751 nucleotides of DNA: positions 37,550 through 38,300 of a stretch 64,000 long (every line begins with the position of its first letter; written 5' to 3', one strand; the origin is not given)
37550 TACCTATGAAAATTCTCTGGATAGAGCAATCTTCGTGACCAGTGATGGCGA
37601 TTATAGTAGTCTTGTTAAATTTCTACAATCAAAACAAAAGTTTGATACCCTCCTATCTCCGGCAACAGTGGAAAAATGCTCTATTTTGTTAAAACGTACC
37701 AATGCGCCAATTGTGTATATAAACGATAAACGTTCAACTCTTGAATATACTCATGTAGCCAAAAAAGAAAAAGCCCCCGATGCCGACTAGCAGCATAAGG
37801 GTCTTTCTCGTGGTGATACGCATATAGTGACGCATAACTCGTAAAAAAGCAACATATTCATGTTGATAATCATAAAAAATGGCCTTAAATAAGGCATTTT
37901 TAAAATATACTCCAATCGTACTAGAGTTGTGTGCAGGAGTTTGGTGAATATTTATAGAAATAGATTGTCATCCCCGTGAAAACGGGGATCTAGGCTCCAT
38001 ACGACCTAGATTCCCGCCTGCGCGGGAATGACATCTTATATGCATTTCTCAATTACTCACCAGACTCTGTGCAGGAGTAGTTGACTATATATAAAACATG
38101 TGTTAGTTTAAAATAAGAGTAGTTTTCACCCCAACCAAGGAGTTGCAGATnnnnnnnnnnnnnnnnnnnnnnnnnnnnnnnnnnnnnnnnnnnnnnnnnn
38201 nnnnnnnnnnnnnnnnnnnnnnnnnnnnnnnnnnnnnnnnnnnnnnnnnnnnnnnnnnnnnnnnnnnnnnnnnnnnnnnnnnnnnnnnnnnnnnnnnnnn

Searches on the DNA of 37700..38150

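Call 86: search_rna_families(source=window, start=37700, end=38150, threshold=evalue, max_evalue=1)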
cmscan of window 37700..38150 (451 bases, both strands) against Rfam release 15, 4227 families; matches with E-value up to 1: 5.
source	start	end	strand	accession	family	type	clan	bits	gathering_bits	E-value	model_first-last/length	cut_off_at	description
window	37947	38053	+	RF02625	WsnRNA46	Gene; sRNA;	-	38.2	65.3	1.8e-06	1-151/151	no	Wolbachia sRNA 46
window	37947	38037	-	RF02748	FtrB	Gene; sRNA;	-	31.6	66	0.0023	1-115/115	no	Francisella sRNA B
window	37945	38057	+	RF02748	FtrB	Gene; sRNA;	-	20.7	66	0.55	1-115/115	no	Francisella sRNA B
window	37840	38020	+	RF01402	STnc150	Gene; sRNA;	-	18.6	60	0.081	1-267/267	no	STnc150 Hfq binding RNA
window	37856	37901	-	RF00032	Histone3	Cis-reg;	-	16.6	34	0.11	1-46/46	no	Histone 3' UTR stem-loop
